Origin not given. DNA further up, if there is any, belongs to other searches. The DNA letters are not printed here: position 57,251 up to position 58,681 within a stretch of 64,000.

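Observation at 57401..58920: PLP-dependent histidine decarboxylase with a co-translated tandem-ACT protein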

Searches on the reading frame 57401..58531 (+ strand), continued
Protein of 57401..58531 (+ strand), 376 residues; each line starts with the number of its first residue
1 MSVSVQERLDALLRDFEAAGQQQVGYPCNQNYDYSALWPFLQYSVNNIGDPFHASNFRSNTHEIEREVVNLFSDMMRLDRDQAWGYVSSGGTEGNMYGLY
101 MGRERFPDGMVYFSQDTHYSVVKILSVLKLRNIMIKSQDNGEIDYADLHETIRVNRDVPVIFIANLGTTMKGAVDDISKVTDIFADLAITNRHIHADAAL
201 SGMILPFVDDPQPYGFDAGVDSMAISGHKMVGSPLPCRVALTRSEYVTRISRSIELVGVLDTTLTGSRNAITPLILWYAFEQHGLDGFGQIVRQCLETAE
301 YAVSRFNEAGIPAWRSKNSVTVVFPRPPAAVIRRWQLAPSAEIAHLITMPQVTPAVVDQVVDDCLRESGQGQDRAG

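Call 53: search_solved_structures(query=L091:1387-2835:+, max_evalue=1e-10, show_alignments=2)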
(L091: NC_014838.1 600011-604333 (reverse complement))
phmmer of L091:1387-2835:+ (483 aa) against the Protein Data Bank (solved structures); distinct sequences matched with E-value up to 1e-10: 7.
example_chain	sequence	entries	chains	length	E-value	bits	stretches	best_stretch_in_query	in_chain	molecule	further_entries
7cig_A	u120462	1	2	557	5.3e-78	265.9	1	36-455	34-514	L-methionine decarboxylase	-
7cif_A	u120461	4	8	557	5.4e-78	265.9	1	36-455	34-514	L-methionine decarboxylase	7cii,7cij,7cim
8jij_A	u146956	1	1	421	1.2e-43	152.6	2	234-477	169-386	Serine decarboxylase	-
8jik_A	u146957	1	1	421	1.2e-43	152.6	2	234-477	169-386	Serine decarboxylase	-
8jg7_A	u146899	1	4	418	2.3e-40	141.8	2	233-474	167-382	Serine decarboxylase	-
7erv_A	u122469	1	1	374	2.2e-36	128.6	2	242-475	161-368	Histidine decarboxylase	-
7eru_A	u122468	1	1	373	4.3e-36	127.7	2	241-475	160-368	Histidine decarboxylase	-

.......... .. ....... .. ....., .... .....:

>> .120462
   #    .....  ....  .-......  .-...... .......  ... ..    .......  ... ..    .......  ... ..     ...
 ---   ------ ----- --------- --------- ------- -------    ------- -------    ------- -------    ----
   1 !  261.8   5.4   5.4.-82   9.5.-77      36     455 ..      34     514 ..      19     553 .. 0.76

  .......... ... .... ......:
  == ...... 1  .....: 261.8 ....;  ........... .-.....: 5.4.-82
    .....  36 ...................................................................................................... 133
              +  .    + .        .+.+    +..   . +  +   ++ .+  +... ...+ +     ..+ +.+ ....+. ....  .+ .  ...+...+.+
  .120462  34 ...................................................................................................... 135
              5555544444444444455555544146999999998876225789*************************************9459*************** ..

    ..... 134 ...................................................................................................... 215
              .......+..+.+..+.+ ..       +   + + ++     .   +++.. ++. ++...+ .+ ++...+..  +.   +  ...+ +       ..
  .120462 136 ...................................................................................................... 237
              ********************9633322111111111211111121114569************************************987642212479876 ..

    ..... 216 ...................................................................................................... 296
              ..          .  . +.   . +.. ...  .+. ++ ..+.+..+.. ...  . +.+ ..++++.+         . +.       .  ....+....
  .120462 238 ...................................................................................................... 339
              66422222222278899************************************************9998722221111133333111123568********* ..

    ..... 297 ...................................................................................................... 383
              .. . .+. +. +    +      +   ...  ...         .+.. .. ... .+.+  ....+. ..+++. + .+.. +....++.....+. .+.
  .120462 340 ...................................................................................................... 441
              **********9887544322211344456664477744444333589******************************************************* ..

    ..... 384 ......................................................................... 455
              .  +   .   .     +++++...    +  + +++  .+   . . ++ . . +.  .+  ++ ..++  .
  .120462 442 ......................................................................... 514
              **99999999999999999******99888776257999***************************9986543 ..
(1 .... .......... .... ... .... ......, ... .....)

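Call 59: search_protein_families(library=pfam, proteins=[L042:5109-5672:-, L042:9851-10333:+, L042:10833-12143:-, L042:12921-14156:+, L085:4529-5917:+, L085:6623-7129:-, L085:7135-7635:-, L085:9891-11327:-, L085:11542-12534:-, L085:12906-15014:-], max_evalue=0.001)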
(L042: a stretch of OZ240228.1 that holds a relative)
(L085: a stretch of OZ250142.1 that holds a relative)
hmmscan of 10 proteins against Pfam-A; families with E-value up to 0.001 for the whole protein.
L042:5109-5672:- (187 aa): 0 families

L042:9851-10333:+ (160 aa): 2 families
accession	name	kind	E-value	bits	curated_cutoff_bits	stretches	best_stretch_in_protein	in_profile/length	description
PF17200.10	sCache_2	-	9.1e-06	26.1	25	1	65-137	47-122/155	Single Cache domain 2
PF08269.17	dCache_2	-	0.00012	21.7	26.5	1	74-141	208-278/298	Cache domain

L042:10833-12143:- (436 aa): 2 families
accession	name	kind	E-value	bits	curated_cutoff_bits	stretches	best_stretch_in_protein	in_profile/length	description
PF13458.12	Peripla_BP_6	-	2.5e-31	110.1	31.7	1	76-398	16-319/343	Periplasmic binding protein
PF01094.35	ANF_receptor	-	2.9e-14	53.3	25.4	1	110-262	34-181/353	Receptor family ligand binding region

L042:12921-14156:+ (411 aa): 3 families
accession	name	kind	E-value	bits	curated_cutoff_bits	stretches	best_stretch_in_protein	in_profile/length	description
PF13458.12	Peripla_BP_6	-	7.9e-49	167.6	31.7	1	35-340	1-311/343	Periplasmic binding protein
PF01094.35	ANF_receptor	-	5.3e-33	115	25.4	1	57-396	5-351/353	Receptor family ligand binding region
PF13433.12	Peripla_BP_5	-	8.1e-07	28.9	27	1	37-113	2-80/363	Periplasmic binding protein domain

L085:4529-5917:+ (462 aa): 9 families
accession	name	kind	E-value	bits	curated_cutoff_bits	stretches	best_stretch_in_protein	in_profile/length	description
PF01593.30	Amino_oxidase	-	1.6e-59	202.8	19.8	1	17-433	2-442/443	Flavin containing amine oxidoreductase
PF13450.12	NAD_binding_8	-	4.2e-16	59.4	21.9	1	11-72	1-63/68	NAD(P)-binding Rossmann-like domain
PF00890.30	FAD_binding_2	-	4.9e-09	36.3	20.4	1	8-45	1-38/414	FAD binding domain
PF12831.13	FAD_oxidored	-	9e-09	35.5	27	1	8-52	1-45/416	FAD dependent oxidoreductase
PF03486.20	HI0933_like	-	2.2e-07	31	50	1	8-42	2-36/244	HI0933-like protein Rossmann domain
PF07992.20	Pyr_redox_2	-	2.2e-05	24.5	26.1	1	8-51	144-186/291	Pyridine nucleotide-disulphide oxidoreductase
PF01266.30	DAO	-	4.3e-05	23.6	27.9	1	8-44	1-37/353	FAD dependent oxidoreductase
PF01134.28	GIDA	-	0.00017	21.2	22.1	0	8-36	1-29/391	Glucose inhibited division protein A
PF01494.25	FAD_binding_3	-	0.00018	21.3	22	1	8-42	3-37/349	FAD binding domain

L085:6623-7129:- (168 aa): 0 families

L085:7135-7635:- (166 aa): 3 families
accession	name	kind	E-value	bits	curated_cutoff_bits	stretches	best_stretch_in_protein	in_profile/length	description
PF00383.29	dCMP_cyt_deam_1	-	4e-25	88.1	25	1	3-101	3-101/102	Cytidine and deoxycytidylate deaminase zinc-binding region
PF14437.12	MafB19-deam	-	4.7e-24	85.3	27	1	5-103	4-102/142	MafB19-like deaminase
PF14439.12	Bd3614-deam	-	0.00079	19.8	38.5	1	26-95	11-79/113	Bd3614-like deaminase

L085:9891-11327:- (478 aa): 0 families

L085:11542-12534:- (330 aa): 2 families
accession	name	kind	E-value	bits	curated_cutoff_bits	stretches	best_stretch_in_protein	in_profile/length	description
PF01571.26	GCV_T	-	3.1e-33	115.5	25.6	1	12-209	54-254/255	Aminomethyltransferase folate-binding domain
PF08669.17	GCV_T_C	-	9.4e-15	54.7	25.9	1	235-318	2-80/80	Glycine cleavage T-protein C-terminal barrel domain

L085:12906-15014:- (702 aa): 4 families
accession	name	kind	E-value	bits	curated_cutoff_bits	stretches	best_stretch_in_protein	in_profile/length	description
PF02129.25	Peptidase_S15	-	2.2e-54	185.3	23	1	51-299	1-261/262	X-Pro dipeptidyl-peptidase (S15 family)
PF08530.16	PepX_C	-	2.1e-37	129.6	22.5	1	329-544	1-196/217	X-Pro dipeptidyl-peptidase C-terminal non-catalytic domain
PF00326.27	Peptidase_S9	-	2.3e-05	24.4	22.6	1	90-161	8-84/213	Prolyl oligopeptidase family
PF05448.18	AXE1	-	3.2e-05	23.3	21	0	56-116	70-126/321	Acetyl xylan esterase (AXE1)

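Call 70: list_cluster_members(proteins=[window:57401-58528:+, window:58528-58917:+, P0143, P0060, P0150])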
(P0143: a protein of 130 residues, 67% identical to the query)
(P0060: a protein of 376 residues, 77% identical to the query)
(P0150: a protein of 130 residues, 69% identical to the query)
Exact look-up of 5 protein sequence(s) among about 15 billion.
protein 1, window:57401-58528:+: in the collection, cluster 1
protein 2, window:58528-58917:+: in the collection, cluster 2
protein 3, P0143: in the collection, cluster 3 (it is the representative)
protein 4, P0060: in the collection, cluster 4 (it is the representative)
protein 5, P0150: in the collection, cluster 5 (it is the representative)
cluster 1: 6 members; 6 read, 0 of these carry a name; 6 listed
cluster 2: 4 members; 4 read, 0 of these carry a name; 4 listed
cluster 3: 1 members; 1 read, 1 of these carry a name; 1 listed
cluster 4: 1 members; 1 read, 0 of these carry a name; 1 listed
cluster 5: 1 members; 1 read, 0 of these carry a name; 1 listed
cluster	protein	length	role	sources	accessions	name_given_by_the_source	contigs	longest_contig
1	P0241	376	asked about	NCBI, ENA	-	-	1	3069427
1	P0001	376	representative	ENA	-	-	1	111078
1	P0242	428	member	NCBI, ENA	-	-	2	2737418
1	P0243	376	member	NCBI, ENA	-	-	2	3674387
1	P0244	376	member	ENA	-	-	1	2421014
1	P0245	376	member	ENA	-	-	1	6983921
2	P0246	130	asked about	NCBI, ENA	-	-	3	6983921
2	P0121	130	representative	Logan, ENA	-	-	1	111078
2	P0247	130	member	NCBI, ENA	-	-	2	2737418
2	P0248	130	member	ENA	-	-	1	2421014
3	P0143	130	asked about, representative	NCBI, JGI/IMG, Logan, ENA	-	hypothetical protein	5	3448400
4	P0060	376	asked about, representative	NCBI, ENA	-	-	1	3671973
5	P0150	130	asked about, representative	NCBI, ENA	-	-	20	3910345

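Call 72: find_encoding_contigs(protein=window:57401-58531:+, flank=2000, max_places=3)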
Protein window:57401-58531:+ (376 aa): no gene with exactly this product is on record in the collection.

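Call 73: search_protein_representatives(protein=window:57401-58528:+)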
Query: 376 residues. Proteins with E-value up to 0.001 (for the whole library): 3181; up to 1e-10: 1603; up to 1e-30: 477. The best 150 are listed.
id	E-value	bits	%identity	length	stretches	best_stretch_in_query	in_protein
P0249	1.6e-163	560.5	47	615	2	6-364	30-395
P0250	2.1e-133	461.4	55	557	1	2-366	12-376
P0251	1.1e-124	432.6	66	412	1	21-315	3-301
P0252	1.6e-122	425.5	49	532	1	23-364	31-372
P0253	1.0e-114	399.9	47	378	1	21-364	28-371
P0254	6.4e-114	397.3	36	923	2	68-369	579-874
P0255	1.3e-113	396.2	48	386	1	16-364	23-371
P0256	1.6e-110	386.0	49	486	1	7-366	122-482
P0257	2.0e-108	379.2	63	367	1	4-251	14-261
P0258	7.0e-108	377.4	47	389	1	8-364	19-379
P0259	1.3e-101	356.8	70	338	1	4-222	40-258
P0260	2.1e-101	356.0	50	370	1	29-369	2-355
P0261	1.5e-100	353.2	70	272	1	5-212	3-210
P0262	1.6e-100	353.2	38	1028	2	61-370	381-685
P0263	3.2e-100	352.2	46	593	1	6-364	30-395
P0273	1.9e-90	320.0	41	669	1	5-364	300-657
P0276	3.0e-89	316.1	41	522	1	20-368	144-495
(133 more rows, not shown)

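Call 74: search_protein_families(library=pfam, proteins=[P0249, P0250, P0252, P0263, P0256, P0254, P0262, P0273, P0251, P0276], max_evalue=0.001)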
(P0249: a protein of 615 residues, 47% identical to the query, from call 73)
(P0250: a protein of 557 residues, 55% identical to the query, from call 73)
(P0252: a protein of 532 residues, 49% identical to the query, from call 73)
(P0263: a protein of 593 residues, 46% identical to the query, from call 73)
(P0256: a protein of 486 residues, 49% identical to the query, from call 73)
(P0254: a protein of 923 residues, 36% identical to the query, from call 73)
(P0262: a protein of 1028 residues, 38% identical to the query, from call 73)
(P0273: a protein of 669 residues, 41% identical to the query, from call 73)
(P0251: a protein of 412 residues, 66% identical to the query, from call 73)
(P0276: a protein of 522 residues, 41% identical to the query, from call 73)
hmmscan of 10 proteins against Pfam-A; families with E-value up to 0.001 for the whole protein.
P0249 (615 aa): 5 families
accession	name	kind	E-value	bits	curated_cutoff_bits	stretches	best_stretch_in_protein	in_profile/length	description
PF00282.25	Pyridoxal_deC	-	7e-33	114.3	27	2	134-288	141-297/375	Pyridoxal-dependent decarboxylase conserved domain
PF00266.25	Aminotran_5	-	6e-08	32.5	21.5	0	117-290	66-230/371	Aminotransferase class-V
PF01212.27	Beta_elim_lyase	-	4.7e-07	29.8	27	0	421-595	106-228/288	Beta-eliminating lyase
PF00155.27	Aminotran_1_2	-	3.3e-05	23.7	19.7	0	117-355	70-308/361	Aminotransferase class I and II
PF22248.1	ERMP1_C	-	0.00069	19.6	27.2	0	211-247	176-212/222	Endoplasmic reticulum metallopeptidase 1, C-terminal domain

P0250 (557 aa): 5 families
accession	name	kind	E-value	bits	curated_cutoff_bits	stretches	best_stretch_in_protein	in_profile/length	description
PF00282.25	Pyridoxal_deC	-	1.3e-23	83.8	27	1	119-321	145-358/375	Pyridoxal-dependent decarboxylase conserved domain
PF01842.31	ACT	-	5.9e-07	29.6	27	0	496-538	3-46/66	ACT domain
PF00266.25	Aminotran_5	-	1.1e-05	25.1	21.5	1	98-269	67-229/371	Aminotransferase class-V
PF13291.12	ACT_4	-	0.00022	22.3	27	0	496-527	9-40/80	ACT domain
PF22629.2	ACT_AHAS_ss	-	0.00061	20.4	27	0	414-460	12-58/67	AHAS small subunit-like ACT domain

P0252 (532 aa): 7 families
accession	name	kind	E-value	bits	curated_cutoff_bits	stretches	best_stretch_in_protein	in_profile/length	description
PF00282.25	Pyridoxal_deC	-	3.4e-23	82.4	27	1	118-316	147-355/375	Pyridoxal-dependent decarboxylase conserved domain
PF01842.31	ACT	-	2.3e-15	56.5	27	1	404-452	2-53/66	ACT domain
PF22629.2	ACT_AHAS_ss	-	3.8e-11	43.4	27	1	406-456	2-53/67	AHAS small subunit-like ACT domain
PF13291.12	ACT_4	-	1.7e-09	38.7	27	1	404-449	8-55/80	ACT domain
PF19571.5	ACT_8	-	2e-08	34.5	23.5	0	438-497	39-98/141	ACT domain pair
PF13840.12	ACT_7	-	2.2e-05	24.6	27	0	408-439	12-47/65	ACT domain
PF00266.25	Aminotran_5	-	0.00027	20.5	21.5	0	109-264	81-226/371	Aminotransferase class-V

P0263 (593 aa): 1 family
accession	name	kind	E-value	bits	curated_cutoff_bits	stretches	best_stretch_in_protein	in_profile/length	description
PF00282.25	Pyridoxal_deC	-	5.5e-16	58.7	27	1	134-288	141-297/375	Pyridoxal-dependent decarboxylase conserved domain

P0256 (486 aa): 3 families
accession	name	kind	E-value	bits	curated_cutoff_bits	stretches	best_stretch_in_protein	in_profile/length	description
PF00282.25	Pyridoxal_deC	-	2.4e-16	59.9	27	1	221-362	142-282/375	Pyridoxal-dependent decarboxylase conserved domain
PF00266.25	Aminotran_5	-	1.1e-06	28.4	21.5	1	169-367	33-221/371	Aminotransferase class-V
PF00155.27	Aminotran_1_2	-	4.2e-05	23.3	19.7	1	203-314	70-187/361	Aminotransferase class I and II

P0254 (923 aa): 2 families
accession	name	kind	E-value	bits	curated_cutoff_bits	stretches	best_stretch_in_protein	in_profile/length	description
PF00282.25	Pyridoxal_deC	-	1.8e-25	89.9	27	1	621-812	147-354/375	Pyridoxal-dependent decarboxylase conserved domain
PF00266.25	Aminotran_5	-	0.00021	20.8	21.5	1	632-749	105-207/371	Aminotransferase class-V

P0262 (1028 aa): 1 family
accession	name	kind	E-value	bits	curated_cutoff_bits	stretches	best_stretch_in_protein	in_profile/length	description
PF00282.25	Pyridoxal_deC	-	6.4e-19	68.4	27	1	433-581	148-297/375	Pyridoxal-dependent decarboxylase conserved domain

P0273 (669 aa): 1 family
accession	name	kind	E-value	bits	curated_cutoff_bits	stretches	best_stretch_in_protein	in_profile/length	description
PF00282.25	Pyridoxal_deC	-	1.6e-19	70.3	27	1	368-601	90-355/375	Pyridoxal-dependent decarboxylase conserved domain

P0251 (412 aa): 3 families
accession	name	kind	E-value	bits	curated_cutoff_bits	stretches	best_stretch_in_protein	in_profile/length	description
PF13701.12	DDE_Tnp_1_4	-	2.3e-19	69.4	34.7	1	304-409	326-434/435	Transposase DDE domain group 1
PF00282.25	Pyridoxal_deC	-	5e-18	65.4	27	1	45-219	79-274/375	Pyridoxal-dependent decarboxylase conserved domain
PF00266.25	Aminotran_5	-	0.00012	21.7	21.5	1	68-214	65-204/371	Aminotransferase class-V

P0276 (522 aa): 4 families
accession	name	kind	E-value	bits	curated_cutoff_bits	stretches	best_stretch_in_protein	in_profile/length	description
PF00282.25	Pyridoxal_deC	-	3.7e-29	102.1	27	1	234-435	147-356/375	Pyridoxal-dependent decarboxylase conserved domain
PF00155.27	Aminotran_1_2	-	3.1e-06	27.1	19.7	1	185-443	44-301/361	Aminotransferase class I and II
PF00266.25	Aminotran_5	-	3.9e-05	23.2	21.5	1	231-376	88-221/371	Aminotransferase class-V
PF01212.27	Beta_elim_lyase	-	4.1e-05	23.5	27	1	212-473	53-251/288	Beta-eliminating lyase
